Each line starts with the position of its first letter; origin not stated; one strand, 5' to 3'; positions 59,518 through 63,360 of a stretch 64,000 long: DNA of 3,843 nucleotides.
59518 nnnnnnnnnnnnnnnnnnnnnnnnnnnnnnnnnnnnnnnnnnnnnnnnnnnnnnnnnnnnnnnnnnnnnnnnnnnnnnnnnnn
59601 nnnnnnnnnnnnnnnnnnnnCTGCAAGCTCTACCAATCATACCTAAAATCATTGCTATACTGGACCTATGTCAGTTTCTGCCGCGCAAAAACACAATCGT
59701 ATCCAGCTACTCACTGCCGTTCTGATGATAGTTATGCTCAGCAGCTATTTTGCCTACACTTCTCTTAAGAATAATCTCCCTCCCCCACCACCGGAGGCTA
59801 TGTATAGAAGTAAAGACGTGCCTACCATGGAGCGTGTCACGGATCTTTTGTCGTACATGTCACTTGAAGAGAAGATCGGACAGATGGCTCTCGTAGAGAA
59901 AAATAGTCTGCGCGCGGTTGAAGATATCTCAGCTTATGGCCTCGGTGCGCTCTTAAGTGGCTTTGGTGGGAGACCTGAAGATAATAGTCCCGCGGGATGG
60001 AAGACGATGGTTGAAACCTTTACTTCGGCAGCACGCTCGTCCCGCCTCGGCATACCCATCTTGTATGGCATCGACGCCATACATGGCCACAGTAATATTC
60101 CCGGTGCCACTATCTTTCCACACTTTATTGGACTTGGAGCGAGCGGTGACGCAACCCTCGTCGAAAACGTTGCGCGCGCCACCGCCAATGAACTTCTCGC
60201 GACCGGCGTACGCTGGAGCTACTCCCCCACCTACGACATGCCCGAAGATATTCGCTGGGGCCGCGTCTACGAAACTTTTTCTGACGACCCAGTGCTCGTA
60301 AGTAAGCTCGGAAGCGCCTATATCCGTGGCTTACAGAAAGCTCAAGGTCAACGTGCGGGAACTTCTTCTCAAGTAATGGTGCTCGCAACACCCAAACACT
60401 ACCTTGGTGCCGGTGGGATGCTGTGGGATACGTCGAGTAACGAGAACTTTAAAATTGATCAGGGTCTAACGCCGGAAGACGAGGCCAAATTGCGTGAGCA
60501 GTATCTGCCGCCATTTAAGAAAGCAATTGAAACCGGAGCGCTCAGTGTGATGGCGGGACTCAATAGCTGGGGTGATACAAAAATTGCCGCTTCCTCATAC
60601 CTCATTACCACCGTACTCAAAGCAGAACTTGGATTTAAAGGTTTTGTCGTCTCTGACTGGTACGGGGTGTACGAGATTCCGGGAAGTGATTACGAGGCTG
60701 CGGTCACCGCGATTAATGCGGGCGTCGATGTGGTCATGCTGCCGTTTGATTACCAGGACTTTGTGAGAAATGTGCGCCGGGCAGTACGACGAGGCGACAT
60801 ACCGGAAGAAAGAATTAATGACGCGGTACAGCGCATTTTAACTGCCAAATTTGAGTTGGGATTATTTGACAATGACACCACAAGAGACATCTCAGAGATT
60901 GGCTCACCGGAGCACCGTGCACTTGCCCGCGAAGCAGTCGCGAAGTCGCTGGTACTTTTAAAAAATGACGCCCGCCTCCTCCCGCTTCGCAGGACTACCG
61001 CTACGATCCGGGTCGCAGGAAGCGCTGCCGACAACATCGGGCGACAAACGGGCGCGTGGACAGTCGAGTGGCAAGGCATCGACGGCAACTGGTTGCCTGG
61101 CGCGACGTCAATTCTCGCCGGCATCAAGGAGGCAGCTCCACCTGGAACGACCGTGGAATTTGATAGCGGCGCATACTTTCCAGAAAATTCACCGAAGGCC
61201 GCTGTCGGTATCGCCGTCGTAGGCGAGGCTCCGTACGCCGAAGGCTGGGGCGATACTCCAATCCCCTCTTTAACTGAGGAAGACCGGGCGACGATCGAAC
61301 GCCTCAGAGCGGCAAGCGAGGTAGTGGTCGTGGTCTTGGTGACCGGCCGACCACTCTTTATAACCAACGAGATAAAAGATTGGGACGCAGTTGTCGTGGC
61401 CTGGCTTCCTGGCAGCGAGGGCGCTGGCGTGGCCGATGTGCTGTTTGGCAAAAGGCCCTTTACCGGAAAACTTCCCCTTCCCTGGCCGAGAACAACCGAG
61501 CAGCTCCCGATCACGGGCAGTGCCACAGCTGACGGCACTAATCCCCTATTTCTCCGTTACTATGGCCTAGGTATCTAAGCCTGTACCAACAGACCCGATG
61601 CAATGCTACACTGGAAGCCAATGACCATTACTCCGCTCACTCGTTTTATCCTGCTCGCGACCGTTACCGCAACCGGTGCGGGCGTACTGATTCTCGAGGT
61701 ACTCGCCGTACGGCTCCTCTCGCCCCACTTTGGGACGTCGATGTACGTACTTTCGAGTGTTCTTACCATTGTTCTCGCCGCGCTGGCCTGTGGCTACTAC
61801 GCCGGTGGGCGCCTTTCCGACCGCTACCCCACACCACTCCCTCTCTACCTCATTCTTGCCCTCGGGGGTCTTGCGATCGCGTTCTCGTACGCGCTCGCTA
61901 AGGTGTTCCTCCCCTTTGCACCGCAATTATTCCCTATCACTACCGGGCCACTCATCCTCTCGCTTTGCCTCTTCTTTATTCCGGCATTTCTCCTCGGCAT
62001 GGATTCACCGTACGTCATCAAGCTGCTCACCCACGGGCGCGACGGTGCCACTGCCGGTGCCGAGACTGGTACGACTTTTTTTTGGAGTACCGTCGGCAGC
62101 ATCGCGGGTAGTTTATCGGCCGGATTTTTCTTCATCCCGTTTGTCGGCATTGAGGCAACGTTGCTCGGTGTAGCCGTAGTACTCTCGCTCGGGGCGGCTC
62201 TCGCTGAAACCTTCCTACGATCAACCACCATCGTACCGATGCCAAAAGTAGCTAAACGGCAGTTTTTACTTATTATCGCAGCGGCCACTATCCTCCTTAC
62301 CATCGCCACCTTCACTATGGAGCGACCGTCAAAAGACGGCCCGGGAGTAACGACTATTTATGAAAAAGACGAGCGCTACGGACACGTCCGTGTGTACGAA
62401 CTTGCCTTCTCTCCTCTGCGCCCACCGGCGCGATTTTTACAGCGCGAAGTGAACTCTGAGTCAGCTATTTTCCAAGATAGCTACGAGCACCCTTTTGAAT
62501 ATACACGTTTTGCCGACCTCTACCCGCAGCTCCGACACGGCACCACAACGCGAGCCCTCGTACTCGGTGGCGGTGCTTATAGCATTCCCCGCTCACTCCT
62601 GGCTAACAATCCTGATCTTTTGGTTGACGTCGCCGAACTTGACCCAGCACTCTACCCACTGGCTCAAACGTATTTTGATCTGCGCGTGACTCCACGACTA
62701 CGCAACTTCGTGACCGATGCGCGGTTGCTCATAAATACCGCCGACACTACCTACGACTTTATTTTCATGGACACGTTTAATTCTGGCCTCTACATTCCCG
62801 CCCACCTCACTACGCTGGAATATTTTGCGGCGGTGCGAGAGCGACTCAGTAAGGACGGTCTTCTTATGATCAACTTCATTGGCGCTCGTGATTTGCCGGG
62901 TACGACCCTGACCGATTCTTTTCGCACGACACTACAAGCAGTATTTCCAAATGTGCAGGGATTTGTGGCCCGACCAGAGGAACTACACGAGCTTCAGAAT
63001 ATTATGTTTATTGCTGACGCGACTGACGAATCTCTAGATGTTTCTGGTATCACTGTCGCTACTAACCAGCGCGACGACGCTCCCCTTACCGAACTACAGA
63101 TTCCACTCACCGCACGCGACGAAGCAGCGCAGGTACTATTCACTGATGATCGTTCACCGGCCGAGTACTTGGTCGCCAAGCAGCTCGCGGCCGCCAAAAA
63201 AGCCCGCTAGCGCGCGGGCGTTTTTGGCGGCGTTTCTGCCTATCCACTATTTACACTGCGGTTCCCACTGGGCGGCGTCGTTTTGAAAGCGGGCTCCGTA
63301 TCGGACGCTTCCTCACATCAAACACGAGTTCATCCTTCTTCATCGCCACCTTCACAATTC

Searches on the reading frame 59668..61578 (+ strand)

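Call 16: search_protein_families(library=ncbifam, proteins=[window:59668-61578:+])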
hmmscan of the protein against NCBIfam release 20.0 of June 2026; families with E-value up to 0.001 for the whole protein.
window:59668-61578:+ (636 aa): 8 families
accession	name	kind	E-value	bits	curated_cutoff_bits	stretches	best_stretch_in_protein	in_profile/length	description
NF052331.1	Bet13-16Glucosase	equivalog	1.7e-95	320.8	1330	2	44-503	3-452/750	exo-beta-d-1,3/1,6-glucosidase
NF011678.0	PRK15098.1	equivalog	6.5e-76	256.3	666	2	56-503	37-463/765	beta-glucosidase BglX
NF052329.1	XyloArabinsidase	equivalog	2.2e-67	227.8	1050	2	66-459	15-407/750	beta-xylosidase/alpha-l-arabinosidase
NF041579.1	betaxyl_Flavo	equivalog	3.1e-66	224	1350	1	116-617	52-566/716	beta-xylosidase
NF041776.1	xylosidase_Xyl3A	equivalog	5.2e-62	210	1250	2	125-501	41-421/846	xylan 1,4-beta-xylosidase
NF041610.1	alph_arabinopyran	equivalog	5.5e-35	120.7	1300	1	143-607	55-489/738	exo-alpha-(1->6)-L-arabinopyranosidase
NF052330.1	BetGlucosiCelf0468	equivalog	2.6e-33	115.3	1300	2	147-510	54-394/817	beta-d-glucosidase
NF003740.0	PRK05337.1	equivalog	1.9e-13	50.3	207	1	140-389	75-310/340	beta-N-acetylhexosaminidase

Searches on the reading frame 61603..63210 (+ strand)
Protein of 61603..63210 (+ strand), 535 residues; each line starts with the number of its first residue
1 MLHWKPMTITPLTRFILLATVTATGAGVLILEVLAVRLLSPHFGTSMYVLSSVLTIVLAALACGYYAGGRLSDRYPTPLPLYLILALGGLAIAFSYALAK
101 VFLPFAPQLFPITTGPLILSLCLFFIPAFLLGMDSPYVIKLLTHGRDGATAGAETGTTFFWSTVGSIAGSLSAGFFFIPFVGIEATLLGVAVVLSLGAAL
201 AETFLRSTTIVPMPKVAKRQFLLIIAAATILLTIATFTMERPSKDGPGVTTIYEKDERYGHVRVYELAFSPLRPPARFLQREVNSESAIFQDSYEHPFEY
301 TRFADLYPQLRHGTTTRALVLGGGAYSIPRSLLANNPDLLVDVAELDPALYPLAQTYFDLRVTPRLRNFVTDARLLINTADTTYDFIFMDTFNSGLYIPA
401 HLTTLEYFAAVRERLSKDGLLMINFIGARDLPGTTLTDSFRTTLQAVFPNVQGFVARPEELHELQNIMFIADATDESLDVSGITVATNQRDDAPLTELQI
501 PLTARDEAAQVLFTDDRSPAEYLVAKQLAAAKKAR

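Call 16: search_protein_families(library=ncbifam, proteins=[window:61603-63210:+])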
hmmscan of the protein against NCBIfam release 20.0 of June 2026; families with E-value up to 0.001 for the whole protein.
window:61603-63210:+ (535 aa): 6 families
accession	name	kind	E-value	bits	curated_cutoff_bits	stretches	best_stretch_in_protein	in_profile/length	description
NF037959.1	MFS_SpdSyn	subfamily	1.3e-64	218.7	40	1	26-523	2-480/480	fused MFS/spermidine synthase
NF002956.0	PRK03612.1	equivalog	5.2e-17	61.4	472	1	9-423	14-415/522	polyamine aminopropyltransferase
NF003380.0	PRK04457.1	equivalog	7e-10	38.4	304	1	315-428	70-183/265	polyamine aminopropyltransferase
NF002010.0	PRK00811.1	equivalog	4.3e-07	29.4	260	1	300-454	64-220/287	polyamine aminopropyltransferase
NF002435.0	PRK01581.1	equivalog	0.00017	20.8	537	1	316-432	152-275/374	polyamine aminopropyltransferase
TIGR00417.1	speE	equivalog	0.00055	19.3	249.55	1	298-452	56-211/271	spermidine synthase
